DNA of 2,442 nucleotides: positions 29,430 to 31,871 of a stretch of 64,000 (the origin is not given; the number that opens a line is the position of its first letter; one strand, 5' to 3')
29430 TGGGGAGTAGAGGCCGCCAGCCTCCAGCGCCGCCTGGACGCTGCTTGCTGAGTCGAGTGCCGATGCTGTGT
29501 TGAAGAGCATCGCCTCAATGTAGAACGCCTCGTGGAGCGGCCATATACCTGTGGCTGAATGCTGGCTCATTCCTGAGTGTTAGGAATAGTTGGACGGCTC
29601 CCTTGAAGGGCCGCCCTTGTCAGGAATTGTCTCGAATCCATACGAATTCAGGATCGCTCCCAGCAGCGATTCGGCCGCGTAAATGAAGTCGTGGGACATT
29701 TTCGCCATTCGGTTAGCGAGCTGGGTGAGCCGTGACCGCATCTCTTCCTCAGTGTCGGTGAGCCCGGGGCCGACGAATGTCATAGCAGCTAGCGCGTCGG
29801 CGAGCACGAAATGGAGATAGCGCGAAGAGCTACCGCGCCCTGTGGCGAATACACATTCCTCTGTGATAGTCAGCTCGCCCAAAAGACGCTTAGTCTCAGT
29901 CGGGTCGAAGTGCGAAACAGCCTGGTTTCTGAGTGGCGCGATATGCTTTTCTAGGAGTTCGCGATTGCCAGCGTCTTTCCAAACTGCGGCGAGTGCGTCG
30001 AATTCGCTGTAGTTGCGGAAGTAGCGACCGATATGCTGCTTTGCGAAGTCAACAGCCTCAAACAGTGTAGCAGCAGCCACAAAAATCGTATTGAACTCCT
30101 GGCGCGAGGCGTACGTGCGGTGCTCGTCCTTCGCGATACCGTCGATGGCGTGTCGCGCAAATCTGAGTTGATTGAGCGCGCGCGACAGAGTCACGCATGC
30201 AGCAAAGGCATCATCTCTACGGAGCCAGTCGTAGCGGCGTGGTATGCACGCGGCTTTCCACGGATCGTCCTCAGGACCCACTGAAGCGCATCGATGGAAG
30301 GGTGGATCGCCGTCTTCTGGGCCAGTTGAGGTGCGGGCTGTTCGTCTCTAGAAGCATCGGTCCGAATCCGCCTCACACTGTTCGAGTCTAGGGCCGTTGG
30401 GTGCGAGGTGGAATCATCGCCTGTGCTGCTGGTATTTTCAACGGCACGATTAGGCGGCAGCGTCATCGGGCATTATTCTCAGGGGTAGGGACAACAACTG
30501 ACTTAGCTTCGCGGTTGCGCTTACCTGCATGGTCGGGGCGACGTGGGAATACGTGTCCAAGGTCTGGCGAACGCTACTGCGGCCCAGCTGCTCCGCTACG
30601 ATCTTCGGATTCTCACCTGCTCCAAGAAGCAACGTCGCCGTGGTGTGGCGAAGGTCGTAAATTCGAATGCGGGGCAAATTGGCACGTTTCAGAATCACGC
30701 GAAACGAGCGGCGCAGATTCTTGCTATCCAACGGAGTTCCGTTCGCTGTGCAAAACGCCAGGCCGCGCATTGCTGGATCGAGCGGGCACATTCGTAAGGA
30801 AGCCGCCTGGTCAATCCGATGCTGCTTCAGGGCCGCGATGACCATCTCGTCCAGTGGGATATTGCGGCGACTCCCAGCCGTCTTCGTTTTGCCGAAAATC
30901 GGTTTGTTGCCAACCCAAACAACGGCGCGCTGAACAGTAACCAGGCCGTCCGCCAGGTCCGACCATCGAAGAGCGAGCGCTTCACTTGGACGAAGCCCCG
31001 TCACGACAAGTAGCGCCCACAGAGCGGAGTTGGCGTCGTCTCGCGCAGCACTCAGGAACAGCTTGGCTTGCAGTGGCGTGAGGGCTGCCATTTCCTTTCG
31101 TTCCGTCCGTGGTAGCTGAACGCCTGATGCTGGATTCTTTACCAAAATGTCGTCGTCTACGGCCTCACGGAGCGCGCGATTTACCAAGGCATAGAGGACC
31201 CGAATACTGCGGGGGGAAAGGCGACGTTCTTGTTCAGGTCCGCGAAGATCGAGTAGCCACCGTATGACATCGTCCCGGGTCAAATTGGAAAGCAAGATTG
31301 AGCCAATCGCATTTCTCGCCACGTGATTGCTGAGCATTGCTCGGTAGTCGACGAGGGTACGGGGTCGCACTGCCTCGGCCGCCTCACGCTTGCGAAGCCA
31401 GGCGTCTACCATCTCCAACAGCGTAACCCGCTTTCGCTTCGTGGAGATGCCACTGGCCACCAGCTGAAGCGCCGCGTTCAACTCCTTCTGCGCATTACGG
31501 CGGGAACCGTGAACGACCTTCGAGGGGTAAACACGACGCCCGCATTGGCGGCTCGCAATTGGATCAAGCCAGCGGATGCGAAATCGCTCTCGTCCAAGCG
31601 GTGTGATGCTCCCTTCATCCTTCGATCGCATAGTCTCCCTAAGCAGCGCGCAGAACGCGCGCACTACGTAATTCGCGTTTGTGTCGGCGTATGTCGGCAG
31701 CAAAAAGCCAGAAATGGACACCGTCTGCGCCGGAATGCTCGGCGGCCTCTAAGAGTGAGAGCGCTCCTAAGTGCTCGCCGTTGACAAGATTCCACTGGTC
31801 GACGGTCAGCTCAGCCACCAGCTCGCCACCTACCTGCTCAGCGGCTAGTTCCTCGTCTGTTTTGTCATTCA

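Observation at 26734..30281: Five-gene co-directional cargo operon: three consecutive HEPN-motif proteins, a small globular protein and a membrane protein, immediately downstream of the island integrase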

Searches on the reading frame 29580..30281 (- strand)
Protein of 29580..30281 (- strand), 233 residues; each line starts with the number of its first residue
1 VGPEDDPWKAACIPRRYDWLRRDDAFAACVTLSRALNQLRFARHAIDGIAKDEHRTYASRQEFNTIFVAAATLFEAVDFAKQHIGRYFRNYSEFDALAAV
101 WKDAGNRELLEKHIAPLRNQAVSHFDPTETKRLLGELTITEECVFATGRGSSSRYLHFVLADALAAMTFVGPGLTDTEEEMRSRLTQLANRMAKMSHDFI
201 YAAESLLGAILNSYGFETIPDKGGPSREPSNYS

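Call 4: search_protein_families(library=pfam, proteins=[window:29580-30281:-], max_evalue=1)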
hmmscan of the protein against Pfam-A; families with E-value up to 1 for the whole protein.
window:29580-30281:- (233 aa): 1 family
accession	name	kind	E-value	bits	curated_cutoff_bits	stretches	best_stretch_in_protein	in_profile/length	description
PF23363.1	DUF7089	-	0.0027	17.6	27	0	61-117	146-199/258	Family of unknown function (DUF7089)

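Call 5: search_protein_families(library=padloc, proteins=[window:29580-30281:-], max_evalue=1)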
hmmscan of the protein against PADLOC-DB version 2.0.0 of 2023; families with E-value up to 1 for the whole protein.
window:29580-30281:- (233 aa): 1 family
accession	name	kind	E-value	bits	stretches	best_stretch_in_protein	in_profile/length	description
PDLC01439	typeIV_DinG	-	0.036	10.7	1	56-135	383-459/575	CAS-IV-A; associated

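Call 7: search_protein_families(library=ncbifam, proteins=[window:29580-30281:-], max_evalue=1)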
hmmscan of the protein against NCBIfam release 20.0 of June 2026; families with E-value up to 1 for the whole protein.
window:29580-30281:- (233 aa): 1 family
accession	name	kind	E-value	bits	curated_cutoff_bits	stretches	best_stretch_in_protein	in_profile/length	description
NF052344.1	slr1601_fam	subfamily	0.21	11.7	70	1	107-136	46-75/91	slr1601 family putative cell division protein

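Call 8: search_protein_families(library=phrogs, proteins=[window:29580-30281:-], max_evalue=1)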
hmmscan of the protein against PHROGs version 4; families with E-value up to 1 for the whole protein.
window:29580-30281:- (233 aa): 2 families
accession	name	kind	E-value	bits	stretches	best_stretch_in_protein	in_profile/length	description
phrog_18515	-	unknown function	0.068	14.5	1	164-201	18-55/76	-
phrog_21390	-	unknown function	0.34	11.8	1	50-93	98-141/153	-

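Call 9: list_cluster_members(proteins=[window:29580-30281:-, window:28974-29570:-, window:28113-28970:-, window:27561-28052:-, window:26734-27696:-, window:25522-26124:+, window:23722-24948:-, window:30450-31721:-, window:31639-33204:-])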
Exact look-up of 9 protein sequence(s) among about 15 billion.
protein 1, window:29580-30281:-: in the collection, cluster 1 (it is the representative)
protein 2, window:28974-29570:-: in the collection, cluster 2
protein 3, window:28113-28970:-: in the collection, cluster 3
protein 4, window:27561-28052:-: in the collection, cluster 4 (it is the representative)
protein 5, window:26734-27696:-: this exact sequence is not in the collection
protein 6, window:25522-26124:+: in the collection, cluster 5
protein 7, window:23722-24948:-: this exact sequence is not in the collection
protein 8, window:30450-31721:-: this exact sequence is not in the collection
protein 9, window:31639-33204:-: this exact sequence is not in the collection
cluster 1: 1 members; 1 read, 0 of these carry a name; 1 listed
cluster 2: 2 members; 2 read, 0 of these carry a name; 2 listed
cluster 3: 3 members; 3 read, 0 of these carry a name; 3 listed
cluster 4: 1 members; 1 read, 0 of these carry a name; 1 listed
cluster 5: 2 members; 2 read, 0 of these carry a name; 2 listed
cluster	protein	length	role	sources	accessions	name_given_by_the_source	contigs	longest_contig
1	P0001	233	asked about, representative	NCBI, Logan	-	-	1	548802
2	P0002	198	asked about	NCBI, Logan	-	-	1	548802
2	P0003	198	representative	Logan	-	-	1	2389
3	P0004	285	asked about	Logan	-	-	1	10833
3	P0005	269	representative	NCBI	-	-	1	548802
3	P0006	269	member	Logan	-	-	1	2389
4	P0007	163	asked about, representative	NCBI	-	-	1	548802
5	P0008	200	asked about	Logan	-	-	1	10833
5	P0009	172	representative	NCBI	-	-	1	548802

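Call 10: search_solved_structures(query=window:29580-30281:-, max_evalue=10)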
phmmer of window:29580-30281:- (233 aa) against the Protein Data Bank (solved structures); distinct sequences matched with E-value up to 10: 5.
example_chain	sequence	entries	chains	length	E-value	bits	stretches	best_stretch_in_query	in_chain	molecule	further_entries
6xr2_A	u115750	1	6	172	0.42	13.6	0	96-122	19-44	dTor_3x57R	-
1rcd_A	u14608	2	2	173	0.43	13.6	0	14-57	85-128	L FERRITIN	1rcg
1rci_A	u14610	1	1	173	0.59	13.2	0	14-57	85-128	L FERRITIN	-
6nii_B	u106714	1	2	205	0.67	13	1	97-175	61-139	Uncharacterized protein RavD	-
6njd_B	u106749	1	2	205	0.68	13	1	97-175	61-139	RavD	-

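Call 13: find_homologous_proteins(query=window:29580-30281:-, max_evalue=0.01)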
Query window:29580-30281:- (233 aa): 11 proteins with E <= 0.01 among 2368 candidates.
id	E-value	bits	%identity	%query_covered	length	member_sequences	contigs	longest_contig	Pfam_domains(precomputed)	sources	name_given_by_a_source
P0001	1.4e-153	527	100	100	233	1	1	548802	-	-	-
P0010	6.4e-130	450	88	97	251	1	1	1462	-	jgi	jgi:hypothetical protein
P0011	6.8e-128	443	85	99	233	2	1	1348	-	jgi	jgi:hypothetical protein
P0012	1.6e-122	426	82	100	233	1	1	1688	-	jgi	jgi:hypothetical protein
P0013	5.3e-119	414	80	99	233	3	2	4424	-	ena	-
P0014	1.1e-118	413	79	99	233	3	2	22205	-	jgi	-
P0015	2.1e-117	409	78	97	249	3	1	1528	-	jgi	jgi:hypothetical protein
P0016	2.0e-114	399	78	96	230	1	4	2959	-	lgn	-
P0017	4.8e-92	326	79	82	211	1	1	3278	-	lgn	-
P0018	7.4e-86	306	58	97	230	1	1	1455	-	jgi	jgi:hypothetical protein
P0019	6.2e-24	103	36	93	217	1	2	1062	-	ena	-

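Call 17: find_encoding_contigs(protein=P0014, flank=8000, max_places=4)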
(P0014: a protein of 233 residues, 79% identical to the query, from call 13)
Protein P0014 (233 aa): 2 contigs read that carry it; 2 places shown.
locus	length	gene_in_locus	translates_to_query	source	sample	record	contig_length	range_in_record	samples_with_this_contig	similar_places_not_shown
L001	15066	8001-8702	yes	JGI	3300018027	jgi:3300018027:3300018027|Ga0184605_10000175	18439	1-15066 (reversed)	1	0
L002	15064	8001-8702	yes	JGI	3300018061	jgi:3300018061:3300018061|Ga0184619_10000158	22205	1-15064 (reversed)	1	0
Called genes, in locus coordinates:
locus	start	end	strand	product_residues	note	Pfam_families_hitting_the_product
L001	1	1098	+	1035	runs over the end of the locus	PF00873:ACR_tran, PF03176:MMPL, PF02355:SecD_SecF_C (weak)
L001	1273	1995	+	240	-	PF06778:Chlor_dismutase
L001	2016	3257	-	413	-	PF00989:PAS, PF08448:PAS_4, PF13426:PAS_9, PF08447:PAS_3, PF00512:HisKA, PF02518:HATPase_c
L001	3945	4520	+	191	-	-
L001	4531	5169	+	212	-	-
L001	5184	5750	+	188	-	-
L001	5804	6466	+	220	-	-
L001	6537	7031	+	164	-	-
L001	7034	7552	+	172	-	-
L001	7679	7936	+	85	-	-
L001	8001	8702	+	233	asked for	-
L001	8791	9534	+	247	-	-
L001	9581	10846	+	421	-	-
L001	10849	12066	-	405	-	PF00589:Phage_integrase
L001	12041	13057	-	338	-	PF01446:Rep_1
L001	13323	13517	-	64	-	PF12728:HTH_17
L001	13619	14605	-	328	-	-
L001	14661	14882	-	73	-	-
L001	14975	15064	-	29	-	?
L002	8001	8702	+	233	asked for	-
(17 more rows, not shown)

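Call 54: find_encoding_contigs(protein=P0007, flank=10000, max_places=2)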
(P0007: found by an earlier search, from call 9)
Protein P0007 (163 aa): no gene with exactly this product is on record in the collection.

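Call 56: find_encoding_contigs(protein=P0013, flank=5000, max_places=3)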
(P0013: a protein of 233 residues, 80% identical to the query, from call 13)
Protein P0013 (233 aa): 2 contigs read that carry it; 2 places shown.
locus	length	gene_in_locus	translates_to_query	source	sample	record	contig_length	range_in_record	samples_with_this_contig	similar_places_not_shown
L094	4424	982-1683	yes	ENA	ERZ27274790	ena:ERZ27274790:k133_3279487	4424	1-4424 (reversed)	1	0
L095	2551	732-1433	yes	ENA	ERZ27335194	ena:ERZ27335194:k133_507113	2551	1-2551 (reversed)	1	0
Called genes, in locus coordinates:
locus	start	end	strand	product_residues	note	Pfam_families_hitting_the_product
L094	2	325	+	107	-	?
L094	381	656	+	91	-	-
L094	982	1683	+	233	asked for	-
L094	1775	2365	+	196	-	-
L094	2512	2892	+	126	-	-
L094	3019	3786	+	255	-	PF09825:BPL_N, PF03575:Peptidase_S51 (weak)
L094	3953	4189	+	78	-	-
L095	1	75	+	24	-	?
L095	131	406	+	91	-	-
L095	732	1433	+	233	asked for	-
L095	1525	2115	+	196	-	-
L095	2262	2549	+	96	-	?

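Call 62: search_protein_families(library=pfam, proteins=[L094:1775-2365:+, L094:2512-2892:+, L001:8791-9534:+, L001:9581-10846:+, L001:5804-6466:+, L001:6537-7031:+, L001:7034-7552:+, L001:3945-4520:+], max_evalue=0.01)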
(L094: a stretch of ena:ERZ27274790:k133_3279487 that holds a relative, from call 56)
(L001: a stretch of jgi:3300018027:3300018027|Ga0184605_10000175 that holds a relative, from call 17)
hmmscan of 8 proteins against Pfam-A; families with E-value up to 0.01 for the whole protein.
L094:1775-2365:+ (196 aa): 0 families

L094:2512-2892:+ (126 aa): 0 families

L001:8791-9534:+ (247 aa): 0 families

L001:9581-10846:+ (421 aa): 0 families

L001:5804-6466:+ (220 aa): 0 families

L001:6537-7031:+ (164 aa): 0 families

L001:7034-7552:+ (172 aa): 0 families

L001:3945-4520:+ (191 aa): 0 families

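Call 72: search_solved_structures(query=A2, max_evalue=10)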
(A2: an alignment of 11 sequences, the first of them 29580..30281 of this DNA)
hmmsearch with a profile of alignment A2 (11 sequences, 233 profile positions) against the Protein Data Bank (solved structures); distinct sequences matched with E-value up to 10: 5.
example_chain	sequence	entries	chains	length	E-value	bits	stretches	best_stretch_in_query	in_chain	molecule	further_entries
3vop_A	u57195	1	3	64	0.082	15.7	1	169-199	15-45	Protein A27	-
2gxa_A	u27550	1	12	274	0.52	13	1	121-173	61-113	Replication protein E1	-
7apd_B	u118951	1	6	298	0.59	12.9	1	121-173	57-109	Replication protein E1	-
2v9p_A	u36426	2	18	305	0.61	12.8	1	121-173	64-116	REPLICATION PROTEIN E1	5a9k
9whb_A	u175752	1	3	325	0.7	12.6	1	186-226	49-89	3-phosphoglycerate dehydrogenase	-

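Call 80: search_protein_representatives(alignment_id=A2)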
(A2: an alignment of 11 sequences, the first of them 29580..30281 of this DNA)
Query: 11 sequences, 233 profile positions. Proteins with E-value up to 0.001 (for the whole library): 524; up to 1e-10: 324; up to 1e-30: 37. The best 150 are listed.
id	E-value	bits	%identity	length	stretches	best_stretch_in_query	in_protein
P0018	1.3e-114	397.9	-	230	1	1-225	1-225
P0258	1.3e-63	231.1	-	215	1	6-217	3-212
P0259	1.6e-56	207.8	-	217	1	1-220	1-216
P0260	1.0e-55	205.2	-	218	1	6-221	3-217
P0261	1.1e-55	205.1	-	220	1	7-220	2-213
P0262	1.6e-44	168.6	-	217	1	3-218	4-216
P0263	2.6e-43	164.6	-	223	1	4-219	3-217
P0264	9.0e-42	159.6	-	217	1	2-218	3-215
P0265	6.9e-41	156.7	-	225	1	2-227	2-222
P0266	7.1e-41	156.6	-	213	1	13-220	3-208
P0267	4.8e-39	150.6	-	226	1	1-218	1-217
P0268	2.5e-38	148.3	-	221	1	4-213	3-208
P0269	3.1e-38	148.0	-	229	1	4-224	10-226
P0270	3.6e-38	147.8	-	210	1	5-218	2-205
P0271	1.2e-37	146.1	-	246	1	6-226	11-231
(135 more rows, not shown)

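Call 82: search_protein_families(library=pfam, alignment_id=A6, max_evalue=1)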
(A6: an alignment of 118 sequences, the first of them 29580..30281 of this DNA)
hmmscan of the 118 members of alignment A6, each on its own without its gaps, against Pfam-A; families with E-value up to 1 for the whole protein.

A. member 1, window:29580-30281:- (233 aa): 1 family
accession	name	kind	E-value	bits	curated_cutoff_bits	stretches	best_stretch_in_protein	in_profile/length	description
PF23363.1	DUF7089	-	0.0027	17.6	27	0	61-117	146-199/258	Family of unknown function (DUF7089)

B. families by the number of members that match (of 118 scanned): 61 families (the first 25 are shown)
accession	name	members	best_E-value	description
PF24629.1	STATB_N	2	0.019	Signal transducer and activator of transcription b N-terminal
PF18743.7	AHJR-like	1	9.5e-31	REase_AHJR-like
PF05068.17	MtlR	1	1.7e-05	Mannitol repressor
PF13643.11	DUF4145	1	0.0017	Domain of unknown function (DUF4145)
PF02602.20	HEM4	1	0.0025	Uroporphyrinogen-III synthase HemD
PF23363.1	DUF7089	1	0.0027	Family of unknown function (DUF7089)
PF07002.22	Copine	1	0.0054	Copine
PF23191.1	WH_MCM3_C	1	0.0072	MCM3-like, winged helix domain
PF03338.20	Pox_J1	1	0.011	Poxvirus J1 protein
PF08365.16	IGF2_C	1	0.016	Insulin-like growth factor II E-peptide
PF18736.6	pEK499_p136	1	0.022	HEPN pEK499 p136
PF01870.24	Hjc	1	0.024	Archaeal holliday junction resolvase (hjc)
PF01361.26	Tautomerase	1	0.037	Tautomerase enzyme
PF16859.10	TetR_C_11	1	0.038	Tetracyclin repressor-like, C-terminal domain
PF16989.10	T6SS_VasJ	1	0.04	Type VI secretion, EvfE, EvfF, ImpA, BimE, VC_A0119, VasJ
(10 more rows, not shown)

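Call 85: search_solved_structures(query=A6, max_evalue=10, show_alignments=2)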
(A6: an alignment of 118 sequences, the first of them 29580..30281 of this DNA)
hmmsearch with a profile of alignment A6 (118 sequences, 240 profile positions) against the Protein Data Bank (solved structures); distinct sequences matched with E-value up to 10: 9.
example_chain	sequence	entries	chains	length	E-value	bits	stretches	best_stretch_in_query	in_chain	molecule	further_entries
8ek4_A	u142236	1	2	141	0.11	14.9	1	168-210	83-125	Ice-binding protein TIP-99a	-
1zoy_A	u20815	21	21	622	0.13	14.6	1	42-115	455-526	FAD-binding protein | Succinate dehydrogenase [ubiquinone] flavoprotein subunit, mitochondrial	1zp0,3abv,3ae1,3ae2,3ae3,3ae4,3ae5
4ytp_A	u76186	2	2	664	0.14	14.5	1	42-115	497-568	Succinate dehydrogenase [ubiquinone] flavoprotein subunit, mitochondrial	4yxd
1yq3_A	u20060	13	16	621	0.17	14.2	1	42-114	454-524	Succinate dehydrogenase flavoprotein subunit | Succinate dehydrogenase [ubiquinone] flavoprotein subunit, mitochondrial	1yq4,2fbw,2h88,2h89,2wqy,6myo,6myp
8dye_A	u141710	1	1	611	0.23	13.8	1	42-115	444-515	Succinate dehydrogenase [ubiquinone] flavoprotein subunit, mitochondrial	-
6vax_A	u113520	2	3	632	0.24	13.7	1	42-115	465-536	Succinate dehydrogenase [ubiquinone] flavoprotein subunit, mitochondrial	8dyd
8gs8_A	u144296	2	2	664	0.25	13.6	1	42-115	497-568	Succinate dehydrogenase [ubiquinone] flavoprotein subunit, mitochondrial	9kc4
9k86_A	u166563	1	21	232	1.6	11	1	29-50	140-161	Fiber-n6-Zn1-HEHE-410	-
6mq4_A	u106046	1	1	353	2.1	10.6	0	183-217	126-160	cellulase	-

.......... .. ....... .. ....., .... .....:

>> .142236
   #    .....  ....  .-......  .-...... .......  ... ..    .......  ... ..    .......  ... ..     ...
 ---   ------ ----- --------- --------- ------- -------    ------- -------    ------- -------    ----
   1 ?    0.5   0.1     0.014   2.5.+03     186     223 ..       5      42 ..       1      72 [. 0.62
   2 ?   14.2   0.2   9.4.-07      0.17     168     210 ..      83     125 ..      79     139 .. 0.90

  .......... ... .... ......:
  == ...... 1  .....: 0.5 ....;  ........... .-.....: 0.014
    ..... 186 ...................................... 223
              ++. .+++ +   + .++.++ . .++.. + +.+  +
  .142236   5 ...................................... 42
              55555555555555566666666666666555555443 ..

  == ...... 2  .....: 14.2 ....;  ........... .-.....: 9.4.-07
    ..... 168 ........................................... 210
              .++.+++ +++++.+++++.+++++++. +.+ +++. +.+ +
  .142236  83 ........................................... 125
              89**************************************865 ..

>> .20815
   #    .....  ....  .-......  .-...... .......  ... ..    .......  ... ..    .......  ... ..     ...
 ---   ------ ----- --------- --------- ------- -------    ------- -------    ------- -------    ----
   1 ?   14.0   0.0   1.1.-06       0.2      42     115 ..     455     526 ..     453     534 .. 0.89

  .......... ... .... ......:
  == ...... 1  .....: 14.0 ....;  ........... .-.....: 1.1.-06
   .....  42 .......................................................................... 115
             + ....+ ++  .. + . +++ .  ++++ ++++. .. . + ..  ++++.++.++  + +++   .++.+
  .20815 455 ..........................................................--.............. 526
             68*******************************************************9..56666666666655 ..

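Call 89: search_dna_similar(query=window:29580-30281:-, collection=plasmids, mode=protein, max_evalue=0.001, max_rows=30)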
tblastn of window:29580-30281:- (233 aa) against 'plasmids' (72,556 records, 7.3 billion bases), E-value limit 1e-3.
No match.

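Call 119: search_dna_similar(query=window:29580-30281:-, collection=phages, mode=protein, max_evalue=0.01)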
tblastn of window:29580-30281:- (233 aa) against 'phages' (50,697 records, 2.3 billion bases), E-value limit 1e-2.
No match.

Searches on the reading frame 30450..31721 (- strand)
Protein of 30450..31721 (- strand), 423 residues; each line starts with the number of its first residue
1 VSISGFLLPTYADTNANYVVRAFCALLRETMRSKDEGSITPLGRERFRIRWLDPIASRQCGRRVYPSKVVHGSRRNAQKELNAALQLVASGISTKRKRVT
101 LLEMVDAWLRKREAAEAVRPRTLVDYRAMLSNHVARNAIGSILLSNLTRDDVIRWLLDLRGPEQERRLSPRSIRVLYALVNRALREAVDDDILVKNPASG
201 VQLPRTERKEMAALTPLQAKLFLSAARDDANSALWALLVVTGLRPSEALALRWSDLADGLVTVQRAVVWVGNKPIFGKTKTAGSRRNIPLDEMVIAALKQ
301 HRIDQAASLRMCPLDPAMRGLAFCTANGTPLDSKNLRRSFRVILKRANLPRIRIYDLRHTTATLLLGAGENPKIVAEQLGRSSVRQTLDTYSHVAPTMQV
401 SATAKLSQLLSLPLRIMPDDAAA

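Call 4: search_protein_families(library=pfam, proteins=[window:30450-31721:-], max_evalue=1)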
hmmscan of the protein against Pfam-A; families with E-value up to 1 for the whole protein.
window:30450-31721:- (423 aa): 3 families
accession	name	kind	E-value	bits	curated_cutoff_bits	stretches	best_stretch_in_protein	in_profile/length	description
PF00589.27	Phage_integrase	-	8.6e-19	68.4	27.1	1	218-396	7-170/172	Phage integrase family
PF14659.12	Phage_int_SAM_3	-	0.0082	16.8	22.6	1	100-157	1-55/58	Phage integrase, N-terminal SAM-like domain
PF13102.12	Phage_int_SAM_5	-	0.15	12.9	22.3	1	141-197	40-92/98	Phage integrase SAM-like domain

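Call 5: search_protein_families(library=padloc, proteins=[window:30450-31721:-], max_evalue=1)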
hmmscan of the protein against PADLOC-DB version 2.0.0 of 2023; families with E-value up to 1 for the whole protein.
window:30450-31721:- (423 aa): 0 families
